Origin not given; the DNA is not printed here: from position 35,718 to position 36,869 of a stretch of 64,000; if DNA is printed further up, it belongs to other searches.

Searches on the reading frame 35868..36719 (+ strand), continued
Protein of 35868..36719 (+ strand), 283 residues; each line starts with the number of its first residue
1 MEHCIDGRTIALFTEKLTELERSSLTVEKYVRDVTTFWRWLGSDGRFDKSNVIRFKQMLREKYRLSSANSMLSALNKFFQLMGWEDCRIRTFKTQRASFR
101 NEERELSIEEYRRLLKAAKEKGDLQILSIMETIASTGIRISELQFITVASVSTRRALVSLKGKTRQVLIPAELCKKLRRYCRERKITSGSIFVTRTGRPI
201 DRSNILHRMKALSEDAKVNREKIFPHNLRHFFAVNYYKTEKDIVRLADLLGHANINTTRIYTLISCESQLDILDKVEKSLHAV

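Call 56: find_encoding_contigs(protein=P0015, flank=2500, max_places=10)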
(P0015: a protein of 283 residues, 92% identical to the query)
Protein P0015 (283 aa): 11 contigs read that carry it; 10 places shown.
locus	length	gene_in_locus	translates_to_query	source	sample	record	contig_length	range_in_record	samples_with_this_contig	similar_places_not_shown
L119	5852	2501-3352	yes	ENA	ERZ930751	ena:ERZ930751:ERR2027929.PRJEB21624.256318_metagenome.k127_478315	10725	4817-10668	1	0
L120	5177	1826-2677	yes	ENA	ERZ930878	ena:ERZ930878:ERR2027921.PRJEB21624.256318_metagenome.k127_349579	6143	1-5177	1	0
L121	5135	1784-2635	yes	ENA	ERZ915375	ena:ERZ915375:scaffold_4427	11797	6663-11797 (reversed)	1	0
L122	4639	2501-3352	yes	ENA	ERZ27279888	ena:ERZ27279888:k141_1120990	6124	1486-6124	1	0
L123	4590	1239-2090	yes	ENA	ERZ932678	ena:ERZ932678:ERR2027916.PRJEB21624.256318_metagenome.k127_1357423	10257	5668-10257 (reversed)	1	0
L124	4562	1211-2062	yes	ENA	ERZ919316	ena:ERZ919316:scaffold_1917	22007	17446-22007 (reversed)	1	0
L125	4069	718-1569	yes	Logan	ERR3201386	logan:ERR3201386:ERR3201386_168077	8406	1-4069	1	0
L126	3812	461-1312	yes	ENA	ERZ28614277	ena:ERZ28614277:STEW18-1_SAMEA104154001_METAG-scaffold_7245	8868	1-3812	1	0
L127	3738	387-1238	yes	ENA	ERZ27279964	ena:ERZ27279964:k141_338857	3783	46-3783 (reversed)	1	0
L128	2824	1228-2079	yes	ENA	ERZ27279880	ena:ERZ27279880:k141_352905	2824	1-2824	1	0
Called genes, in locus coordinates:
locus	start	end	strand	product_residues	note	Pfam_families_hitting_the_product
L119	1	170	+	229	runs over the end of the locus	PF13702:Lysozyme_like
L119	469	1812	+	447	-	PF02550:AcetylCoA_hydro, PF13336:AcetylCoA_hyd_C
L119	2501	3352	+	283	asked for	PF02899:Phage_int_SAM_1 (weak), PF00589:Phage_integrase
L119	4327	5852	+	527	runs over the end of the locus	?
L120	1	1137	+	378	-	?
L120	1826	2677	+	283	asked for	PF02899:Phage_int_SAM_1 (weak), PF00589:Phage_integrase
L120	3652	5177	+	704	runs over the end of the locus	-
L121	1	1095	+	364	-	?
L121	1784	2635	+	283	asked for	PF02899:Phage_int_SAM_1 (weak), PF00589:Phage_integrase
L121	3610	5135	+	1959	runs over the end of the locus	PF00092:VWA, PF13519:VWA_2, PF24558:DUF7604, PF17802:SpaA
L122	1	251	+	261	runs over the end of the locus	PF13702:Lysozyme_like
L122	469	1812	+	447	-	PF02550:AcetylCoA_hydro, PF13336:AcetylCoA_hyd_C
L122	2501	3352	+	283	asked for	PF02899:Phage_int_SAM_1 (weak), PF00589:Phage_integrase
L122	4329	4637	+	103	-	?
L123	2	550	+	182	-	?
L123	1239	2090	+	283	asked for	PF02899:Phage_int_SAM_1 (weak), PF00589:Phage_integrase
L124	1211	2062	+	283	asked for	PF02899:Phage_int_SAM_1 (weak), PF00589:Phage_integrase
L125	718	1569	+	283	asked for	PF02899:Phage_int_SAM_1 (weak), PF00589:Phage_integrase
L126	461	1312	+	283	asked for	PF02899:Phage_int_SAM_1 (weak), PF00589:Phage_integrase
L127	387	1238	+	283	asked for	PF02899:Phage_int_SAM_1 (weak), PF00589:Phage_integrase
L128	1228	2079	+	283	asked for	PF02899:Phage_int_SAM_1 (weak), PF00589:Phage_integrase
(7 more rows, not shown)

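Call 57: find_encoding_contigs(protein=P0016, flank=2500, max_places=10)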
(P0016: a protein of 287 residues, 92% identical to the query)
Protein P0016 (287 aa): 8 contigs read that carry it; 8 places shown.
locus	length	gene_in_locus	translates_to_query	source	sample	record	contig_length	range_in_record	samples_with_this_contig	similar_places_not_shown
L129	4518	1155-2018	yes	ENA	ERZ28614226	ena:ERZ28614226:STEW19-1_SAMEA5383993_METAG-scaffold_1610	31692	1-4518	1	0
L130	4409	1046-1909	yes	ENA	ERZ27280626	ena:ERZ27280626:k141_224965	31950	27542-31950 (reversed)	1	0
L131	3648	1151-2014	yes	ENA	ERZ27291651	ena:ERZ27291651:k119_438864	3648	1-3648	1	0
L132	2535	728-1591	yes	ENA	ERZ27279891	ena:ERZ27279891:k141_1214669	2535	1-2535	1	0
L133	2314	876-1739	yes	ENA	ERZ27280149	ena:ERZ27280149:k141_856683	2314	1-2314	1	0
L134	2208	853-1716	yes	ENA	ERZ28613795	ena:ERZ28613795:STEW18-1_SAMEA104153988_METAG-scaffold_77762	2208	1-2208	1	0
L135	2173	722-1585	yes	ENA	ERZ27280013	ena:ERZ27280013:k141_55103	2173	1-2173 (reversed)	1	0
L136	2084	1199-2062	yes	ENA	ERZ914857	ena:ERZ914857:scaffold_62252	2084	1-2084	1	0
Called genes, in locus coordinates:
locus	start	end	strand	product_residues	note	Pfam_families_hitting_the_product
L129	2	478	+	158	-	?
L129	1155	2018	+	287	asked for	PF02899:Phage_int_SAM_1 (weak), PF00589:Phage_integrase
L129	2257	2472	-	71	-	-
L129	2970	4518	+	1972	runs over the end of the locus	PF00092:VWA, PF13519:VWA_2, PF24558:DUF7604, PF17802:SpaA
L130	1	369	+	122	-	?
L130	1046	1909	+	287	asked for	PF02899:Phage_int_SAM_1 (weak), PF00589:Phage_integrase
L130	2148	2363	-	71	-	-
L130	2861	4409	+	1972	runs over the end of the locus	PF00092:VWA, PF13519:VWA_2, PF24558:DUF7604, PF17802:SpaA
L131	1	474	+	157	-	?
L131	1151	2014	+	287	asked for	PF02899:Phage_int_SAM_1 (weak), PF00589:Phage_integrase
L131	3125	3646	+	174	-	?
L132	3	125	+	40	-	?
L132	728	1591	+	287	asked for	PF02899:Phage_int_SAM_1 (weak), PF00589:Phage_integrase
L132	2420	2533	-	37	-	?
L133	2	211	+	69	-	?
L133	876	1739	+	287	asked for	PF02899:Phage_int_SAM_1 (weak), PF00589:Phage_integrase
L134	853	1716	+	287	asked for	PF02899:Phage_int_SAM_1 (weak), PF00589:Phage_integrase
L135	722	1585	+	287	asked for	PF02899:Phage_int_SAM_1 (weak), PF00589:Phage_integrase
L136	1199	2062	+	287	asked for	PF02899:Phage_int_SAM_1 (weak), PF00589:Phage_integrase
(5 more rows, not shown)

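Call 60: search_solved_structures(query=window:35868-36719:+, max_evalue=0.00001)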
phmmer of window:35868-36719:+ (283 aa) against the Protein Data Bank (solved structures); distinct sequences matched with E-value up to 0.00001: 6.
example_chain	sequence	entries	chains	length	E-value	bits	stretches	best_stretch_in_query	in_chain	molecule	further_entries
1a0p_A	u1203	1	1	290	7.1e-20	74.7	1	23-267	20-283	SITE-SPECIFIC RECOMBINASE XERD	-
4a8e_A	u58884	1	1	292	8.4e-20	74.5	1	13-272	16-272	PROBABLE TYROSINE RECOMBINASE XERC-LIKE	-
5hxy_A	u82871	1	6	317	2.1e-19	73.1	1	10-265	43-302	Tyrosine recombinase XerA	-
5dcf_A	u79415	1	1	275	9.4e-16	61.2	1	105-268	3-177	Tyrosine recombinase XerD,DNA translocase FtsK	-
5jjv_A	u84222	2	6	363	8e-11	45.1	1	99-264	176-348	Tyrosine recombinase XerH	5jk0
9i5v_14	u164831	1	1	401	1.2e-10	44.5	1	64-268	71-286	Ribosome-associated translation inhibitor RaiA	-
